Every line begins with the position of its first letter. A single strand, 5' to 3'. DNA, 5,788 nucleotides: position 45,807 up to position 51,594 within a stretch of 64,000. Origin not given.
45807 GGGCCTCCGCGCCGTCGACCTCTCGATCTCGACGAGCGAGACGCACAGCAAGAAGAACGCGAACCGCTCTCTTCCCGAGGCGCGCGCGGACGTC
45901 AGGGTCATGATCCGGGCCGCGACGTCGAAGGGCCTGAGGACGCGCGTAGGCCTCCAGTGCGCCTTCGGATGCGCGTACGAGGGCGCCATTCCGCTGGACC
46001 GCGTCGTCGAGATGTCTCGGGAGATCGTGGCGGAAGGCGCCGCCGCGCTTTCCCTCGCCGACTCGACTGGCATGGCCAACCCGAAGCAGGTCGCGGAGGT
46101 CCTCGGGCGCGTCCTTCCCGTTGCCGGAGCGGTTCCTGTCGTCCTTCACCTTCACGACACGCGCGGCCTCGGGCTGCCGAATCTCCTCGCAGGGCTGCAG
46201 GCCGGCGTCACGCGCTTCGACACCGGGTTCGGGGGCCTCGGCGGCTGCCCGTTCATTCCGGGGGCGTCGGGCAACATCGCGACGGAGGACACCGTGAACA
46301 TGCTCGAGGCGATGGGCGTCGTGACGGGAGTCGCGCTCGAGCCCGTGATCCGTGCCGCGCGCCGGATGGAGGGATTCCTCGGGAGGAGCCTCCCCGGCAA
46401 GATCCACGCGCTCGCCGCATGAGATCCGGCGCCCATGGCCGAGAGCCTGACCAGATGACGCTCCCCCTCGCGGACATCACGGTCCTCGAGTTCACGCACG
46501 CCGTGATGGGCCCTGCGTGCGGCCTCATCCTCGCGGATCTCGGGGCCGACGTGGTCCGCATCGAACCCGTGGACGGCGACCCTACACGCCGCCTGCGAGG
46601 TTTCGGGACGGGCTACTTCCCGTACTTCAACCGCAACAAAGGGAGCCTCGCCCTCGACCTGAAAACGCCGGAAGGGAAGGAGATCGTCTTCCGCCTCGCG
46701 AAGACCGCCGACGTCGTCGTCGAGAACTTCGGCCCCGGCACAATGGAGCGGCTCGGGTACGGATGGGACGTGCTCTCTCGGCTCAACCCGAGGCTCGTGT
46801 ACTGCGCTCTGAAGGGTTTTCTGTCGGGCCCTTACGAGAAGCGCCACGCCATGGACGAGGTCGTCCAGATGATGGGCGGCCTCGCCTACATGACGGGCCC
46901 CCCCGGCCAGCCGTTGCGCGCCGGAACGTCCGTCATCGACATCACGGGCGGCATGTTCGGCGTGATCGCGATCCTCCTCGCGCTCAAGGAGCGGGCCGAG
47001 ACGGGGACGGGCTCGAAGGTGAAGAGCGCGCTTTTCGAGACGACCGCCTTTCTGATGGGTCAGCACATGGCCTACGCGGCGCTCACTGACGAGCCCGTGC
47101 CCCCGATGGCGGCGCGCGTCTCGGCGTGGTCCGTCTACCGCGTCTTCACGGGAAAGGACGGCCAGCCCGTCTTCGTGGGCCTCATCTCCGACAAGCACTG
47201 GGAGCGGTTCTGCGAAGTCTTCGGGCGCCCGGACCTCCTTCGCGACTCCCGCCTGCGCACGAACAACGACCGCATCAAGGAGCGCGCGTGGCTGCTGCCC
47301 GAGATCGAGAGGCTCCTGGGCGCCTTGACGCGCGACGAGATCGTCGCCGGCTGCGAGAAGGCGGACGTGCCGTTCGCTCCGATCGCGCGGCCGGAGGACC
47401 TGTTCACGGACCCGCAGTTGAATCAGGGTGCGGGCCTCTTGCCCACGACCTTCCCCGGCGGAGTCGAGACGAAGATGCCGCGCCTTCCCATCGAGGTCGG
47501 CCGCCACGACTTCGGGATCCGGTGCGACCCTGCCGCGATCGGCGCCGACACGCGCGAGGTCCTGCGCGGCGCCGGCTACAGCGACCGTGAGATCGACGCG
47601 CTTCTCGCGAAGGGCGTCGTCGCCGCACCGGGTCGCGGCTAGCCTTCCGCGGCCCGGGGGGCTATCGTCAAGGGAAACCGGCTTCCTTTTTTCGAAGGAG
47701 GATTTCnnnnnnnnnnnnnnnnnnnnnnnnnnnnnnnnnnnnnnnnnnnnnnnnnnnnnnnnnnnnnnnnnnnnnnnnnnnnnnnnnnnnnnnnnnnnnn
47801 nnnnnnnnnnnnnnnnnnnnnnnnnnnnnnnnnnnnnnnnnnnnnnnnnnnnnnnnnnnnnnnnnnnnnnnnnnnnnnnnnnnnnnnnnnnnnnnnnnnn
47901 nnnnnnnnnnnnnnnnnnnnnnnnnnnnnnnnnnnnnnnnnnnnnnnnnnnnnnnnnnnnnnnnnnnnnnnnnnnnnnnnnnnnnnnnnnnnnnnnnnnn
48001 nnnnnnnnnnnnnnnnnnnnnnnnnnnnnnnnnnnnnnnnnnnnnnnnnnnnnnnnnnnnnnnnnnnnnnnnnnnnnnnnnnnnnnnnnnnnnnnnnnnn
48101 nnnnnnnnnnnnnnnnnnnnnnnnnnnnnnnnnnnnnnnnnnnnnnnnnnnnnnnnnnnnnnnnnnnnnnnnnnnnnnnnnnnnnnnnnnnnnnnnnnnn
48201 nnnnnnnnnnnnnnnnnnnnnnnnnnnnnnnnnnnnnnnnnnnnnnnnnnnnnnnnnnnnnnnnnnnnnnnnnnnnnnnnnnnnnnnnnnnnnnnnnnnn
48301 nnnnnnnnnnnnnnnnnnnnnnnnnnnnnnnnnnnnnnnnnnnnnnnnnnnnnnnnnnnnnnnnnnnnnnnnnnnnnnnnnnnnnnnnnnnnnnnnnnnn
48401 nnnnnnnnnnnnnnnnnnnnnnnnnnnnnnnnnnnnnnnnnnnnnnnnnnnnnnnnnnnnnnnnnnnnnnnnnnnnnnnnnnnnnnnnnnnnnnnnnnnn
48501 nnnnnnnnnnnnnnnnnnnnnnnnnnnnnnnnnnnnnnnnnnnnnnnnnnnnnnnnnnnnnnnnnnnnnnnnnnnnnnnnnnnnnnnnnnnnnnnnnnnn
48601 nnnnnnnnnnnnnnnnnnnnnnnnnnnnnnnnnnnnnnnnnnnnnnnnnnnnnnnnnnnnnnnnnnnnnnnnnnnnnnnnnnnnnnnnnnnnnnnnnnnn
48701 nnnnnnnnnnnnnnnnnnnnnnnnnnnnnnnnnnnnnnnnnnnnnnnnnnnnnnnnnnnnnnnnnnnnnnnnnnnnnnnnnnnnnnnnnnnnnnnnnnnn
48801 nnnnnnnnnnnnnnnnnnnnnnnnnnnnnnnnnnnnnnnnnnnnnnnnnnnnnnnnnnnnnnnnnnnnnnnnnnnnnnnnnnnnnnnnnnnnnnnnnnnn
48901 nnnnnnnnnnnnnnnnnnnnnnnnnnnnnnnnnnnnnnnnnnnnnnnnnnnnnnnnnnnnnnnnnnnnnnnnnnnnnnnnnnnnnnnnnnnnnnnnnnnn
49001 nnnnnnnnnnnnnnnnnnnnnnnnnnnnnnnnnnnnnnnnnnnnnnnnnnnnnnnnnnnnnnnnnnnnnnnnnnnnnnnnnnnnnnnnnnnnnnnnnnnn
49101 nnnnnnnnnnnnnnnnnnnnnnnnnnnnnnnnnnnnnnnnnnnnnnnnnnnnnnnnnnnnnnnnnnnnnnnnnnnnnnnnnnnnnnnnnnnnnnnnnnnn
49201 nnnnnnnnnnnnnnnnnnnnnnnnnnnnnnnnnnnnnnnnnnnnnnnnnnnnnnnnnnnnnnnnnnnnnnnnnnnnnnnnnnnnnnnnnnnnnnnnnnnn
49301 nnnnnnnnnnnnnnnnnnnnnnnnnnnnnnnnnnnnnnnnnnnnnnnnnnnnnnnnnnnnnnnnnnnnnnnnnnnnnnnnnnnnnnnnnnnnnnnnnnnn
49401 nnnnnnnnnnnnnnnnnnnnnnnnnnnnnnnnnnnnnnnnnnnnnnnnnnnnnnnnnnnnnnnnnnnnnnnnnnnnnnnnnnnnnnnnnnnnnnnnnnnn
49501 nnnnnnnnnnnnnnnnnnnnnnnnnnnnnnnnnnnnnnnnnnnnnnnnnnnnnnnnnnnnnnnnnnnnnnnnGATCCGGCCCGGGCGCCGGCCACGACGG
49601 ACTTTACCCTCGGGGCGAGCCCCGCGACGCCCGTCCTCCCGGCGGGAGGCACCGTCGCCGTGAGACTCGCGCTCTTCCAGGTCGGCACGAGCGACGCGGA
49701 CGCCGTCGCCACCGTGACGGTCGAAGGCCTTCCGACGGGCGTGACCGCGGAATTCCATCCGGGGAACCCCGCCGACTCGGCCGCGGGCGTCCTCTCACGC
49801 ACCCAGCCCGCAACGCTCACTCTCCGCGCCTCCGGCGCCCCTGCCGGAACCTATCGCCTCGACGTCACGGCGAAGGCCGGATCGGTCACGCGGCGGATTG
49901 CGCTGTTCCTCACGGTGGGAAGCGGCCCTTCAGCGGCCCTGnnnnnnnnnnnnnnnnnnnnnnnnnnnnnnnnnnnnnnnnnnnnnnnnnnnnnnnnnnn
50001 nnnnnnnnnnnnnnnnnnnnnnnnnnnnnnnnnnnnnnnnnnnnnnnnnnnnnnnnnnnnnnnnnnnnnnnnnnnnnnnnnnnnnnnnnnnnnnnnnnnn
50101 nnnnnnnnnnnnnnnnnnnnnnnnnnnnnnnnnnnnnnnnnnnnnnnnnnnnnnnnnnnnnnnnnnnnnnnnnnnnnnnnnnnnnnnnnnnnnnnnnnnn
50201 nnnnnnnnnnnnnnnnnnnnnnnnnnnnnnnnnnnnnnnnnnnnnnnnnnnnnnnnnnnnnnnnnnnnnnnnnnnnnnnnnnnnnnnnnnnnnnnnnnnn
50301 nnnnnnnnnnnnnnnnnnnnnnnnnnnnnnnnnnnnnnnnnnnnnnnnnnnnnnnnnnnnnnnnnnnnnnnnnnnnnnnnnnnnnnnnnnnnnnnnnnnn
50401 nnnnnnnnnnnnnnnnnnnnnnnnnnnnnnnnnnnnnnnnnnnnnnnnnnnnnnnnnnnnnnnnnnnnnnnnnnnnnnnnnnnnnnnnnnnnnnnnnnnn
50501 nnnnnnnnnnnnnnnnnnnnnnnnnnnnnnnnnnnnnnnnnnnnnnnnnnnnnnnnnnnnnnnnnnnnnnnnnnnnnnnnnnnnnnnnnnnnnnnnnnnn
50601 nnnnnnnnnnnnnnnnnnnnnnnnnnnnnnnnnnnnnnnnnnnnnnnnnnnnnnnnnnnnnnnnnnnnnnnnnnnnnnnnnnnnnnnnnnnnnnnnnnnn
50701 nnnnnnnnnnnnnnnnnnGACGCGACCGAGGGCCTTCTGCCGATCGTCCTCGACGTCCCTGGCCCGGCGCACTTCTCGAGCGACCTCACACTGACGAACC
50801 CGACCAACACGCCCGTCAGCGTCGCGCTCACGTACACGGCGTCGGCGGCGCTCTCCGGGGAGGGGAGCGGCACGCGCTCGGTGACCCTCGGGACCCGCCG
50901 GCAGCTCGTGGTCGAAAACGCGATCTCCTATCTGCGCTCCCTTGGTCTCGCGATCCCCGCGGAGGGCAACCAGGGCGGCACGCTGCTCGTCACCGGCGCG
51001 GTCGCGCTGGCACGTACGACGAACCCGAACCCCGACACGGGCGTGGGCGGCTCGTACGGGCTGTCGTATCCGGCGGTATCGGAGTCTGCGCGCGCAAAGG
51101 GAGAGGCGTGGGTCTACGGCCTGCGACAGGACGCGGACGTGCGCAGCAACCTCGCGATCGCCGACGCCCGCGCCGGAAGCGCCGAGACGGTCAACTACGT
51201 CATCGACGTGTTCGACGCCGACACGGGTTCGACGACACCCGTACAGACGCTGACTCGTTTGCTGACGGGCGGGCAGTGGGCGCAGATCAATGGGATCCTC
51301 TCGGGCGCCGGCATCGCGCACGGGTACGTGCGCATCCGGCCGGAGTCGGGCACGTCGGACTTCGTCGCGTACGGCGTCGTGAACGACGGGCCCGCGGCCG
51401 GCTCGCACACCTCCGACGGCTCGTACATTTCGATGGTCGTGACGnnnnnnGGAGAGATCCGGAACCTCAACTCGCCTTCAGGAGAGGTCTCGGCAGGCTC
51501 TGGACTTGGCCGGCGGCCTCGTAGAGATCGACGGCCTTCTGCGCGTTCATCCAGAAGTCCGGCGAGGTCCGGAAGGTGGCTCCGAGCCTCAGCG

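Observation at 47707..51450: Giant sedolisin (S53) precursor with a duplicated ~230-aa C-terminal module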

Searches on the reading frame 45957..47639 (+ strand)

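Call 21: search_protein_families(library=pfam, proteins=[window:45957-47639:+], max_evalue=0.001)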
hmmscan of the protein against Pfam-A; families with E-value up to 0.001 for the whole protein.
window:45957-47639:+ (561 aa): 1 family
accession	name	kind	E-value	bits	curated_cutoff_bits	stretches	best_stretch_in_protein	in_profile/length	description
PF02515.22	CoA_transf_3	-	4.8e-107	358.7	23.3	1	171-532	1-366/366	CoA-transferase family III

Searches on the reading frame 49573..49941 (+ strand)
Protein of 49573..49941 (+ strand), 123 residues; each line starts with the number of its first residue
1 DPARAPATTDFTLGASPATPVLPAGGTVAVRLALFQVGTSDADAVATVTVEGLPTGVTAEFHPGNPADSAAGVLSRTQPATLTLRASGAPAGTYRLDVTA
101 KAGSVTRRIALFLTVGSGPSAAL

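Call 27: search_protein_families(library=pfam, proteins=[window:49573-49941:+], max_evalue=1)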
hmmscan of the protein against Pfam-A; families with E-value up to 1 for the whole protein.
window:49573-49941:+ (123 aa): 1 family
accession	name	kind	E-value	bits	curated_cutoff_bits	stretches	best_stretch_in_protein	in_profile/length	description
PF19410.4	DUF5980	-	0.0069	17.2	27.1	1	47-115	27-93/97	Family of unknown function (DUF5980)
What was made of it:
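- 49573..49941 (+): Ala/Thr/Gly-rich spacer, residues 623-745, probably an Ig-like β-sandwich. Weak DUF5980 hit, E 0.007 (call 27).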

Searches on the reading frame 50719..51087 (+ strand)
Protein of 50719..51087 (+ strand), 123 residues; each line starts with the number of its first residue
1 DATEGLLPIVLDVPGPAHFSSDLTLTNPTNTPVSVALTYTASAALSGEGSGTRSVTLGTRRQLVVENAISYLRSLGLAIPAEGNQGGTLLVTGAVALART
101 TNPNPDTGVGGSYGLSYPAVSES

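Call 75: search_solved_structures(query=A5, max_evalue=10, show_alignments=2)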
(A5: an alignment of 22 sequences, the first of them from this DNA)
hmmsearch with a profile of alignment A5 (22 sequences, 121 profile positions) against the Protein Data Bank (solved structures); distinct sequences matched with E-value up to 10: 5.
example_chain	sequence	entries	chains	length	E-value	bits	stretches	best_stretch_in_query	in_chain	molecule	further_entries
9ebr_A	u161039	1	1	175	0.88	13.1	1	48-88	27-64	Probable transcription repressor NiaR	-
4qdj_A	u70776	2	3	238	0.95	13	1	47-100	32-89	Magnesium-protoporphyrin O-methyltransferase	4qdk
1j5y_A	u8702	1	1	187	1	12.9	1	48-88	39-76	TRANSCRIPTIONAL REGULATOR, BIOTIN REPRESSOR FAMILY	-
9dzw_A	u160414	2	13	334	1.1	12.8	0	45-103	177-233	CalC6_3 with DHR extension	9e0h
3c3k_A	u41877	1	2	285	1.3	12.5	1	52-106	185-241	Alanine racemase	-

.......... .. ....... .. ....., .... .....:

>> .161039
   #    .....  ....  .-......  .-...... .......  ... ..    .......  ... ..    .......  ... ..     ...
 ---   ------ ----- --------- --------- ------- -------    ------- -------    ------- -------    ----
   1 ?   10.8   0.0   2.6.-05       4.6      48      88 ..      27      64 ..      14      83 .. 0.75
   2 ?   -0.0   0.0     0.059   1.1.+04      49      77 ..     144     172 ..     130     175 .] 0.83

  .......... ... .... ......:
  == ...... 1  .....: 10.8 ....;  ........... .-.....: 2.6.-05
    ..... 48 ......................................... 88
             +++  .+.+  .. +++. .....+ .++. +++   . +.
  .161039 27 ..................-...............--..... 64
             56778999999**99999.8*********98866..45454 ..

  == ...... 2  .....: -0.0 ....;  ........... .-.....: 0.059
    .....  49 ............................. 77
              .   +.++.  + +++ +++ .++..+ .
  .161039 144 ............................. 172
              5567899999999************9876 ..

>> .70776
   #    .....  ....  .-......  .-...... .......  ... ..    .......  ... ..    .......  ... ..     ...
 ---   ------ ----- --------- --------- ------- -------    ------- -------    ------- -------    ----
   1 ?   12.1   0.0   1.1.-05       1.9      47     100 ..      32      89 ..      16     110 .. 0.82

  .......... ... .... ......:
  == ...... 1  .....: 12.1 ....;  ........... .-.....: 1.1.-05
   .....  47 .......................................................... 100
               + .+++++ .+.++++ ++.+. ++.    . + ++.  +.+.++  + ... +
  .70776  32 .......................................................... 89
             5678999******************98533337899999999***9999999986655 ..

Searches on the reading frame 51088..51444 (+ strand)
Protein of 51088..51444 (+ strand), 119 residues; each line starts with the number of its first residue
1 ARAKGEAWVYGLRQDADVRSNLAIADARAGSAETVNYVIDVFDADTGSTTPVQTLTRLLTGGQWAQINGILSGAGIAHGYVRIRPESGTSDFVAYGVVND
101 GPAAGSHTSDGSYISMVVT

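Call 74: search_solved_structures(query=A4, max_evalue=10, show_alignments=2)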
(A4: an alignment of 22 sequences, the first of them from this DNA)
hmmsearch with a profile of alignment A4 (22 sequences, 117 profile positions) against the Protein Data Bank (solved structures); distinct sequences matched with E-value up to 10: 4.
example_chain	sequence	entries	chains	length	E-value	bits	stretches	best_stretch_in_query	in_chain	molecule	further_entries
7zw6_A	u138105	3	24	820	0.21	14.9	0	38-93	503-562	Slr0869 protein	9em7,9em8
9eom_A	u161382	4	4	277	1.1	12.7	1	15-90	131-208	Membrane-associated protein Vipp1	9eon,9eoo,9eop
2wul_A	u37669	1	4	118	1.4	12.3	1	72-101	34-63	GLUTAREDOXIN RELATED PROTEIN 5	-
2mmz_A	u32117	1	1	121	1.4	12.3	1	72-101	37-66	Glutaredoxin-related protein 5, mitochondrial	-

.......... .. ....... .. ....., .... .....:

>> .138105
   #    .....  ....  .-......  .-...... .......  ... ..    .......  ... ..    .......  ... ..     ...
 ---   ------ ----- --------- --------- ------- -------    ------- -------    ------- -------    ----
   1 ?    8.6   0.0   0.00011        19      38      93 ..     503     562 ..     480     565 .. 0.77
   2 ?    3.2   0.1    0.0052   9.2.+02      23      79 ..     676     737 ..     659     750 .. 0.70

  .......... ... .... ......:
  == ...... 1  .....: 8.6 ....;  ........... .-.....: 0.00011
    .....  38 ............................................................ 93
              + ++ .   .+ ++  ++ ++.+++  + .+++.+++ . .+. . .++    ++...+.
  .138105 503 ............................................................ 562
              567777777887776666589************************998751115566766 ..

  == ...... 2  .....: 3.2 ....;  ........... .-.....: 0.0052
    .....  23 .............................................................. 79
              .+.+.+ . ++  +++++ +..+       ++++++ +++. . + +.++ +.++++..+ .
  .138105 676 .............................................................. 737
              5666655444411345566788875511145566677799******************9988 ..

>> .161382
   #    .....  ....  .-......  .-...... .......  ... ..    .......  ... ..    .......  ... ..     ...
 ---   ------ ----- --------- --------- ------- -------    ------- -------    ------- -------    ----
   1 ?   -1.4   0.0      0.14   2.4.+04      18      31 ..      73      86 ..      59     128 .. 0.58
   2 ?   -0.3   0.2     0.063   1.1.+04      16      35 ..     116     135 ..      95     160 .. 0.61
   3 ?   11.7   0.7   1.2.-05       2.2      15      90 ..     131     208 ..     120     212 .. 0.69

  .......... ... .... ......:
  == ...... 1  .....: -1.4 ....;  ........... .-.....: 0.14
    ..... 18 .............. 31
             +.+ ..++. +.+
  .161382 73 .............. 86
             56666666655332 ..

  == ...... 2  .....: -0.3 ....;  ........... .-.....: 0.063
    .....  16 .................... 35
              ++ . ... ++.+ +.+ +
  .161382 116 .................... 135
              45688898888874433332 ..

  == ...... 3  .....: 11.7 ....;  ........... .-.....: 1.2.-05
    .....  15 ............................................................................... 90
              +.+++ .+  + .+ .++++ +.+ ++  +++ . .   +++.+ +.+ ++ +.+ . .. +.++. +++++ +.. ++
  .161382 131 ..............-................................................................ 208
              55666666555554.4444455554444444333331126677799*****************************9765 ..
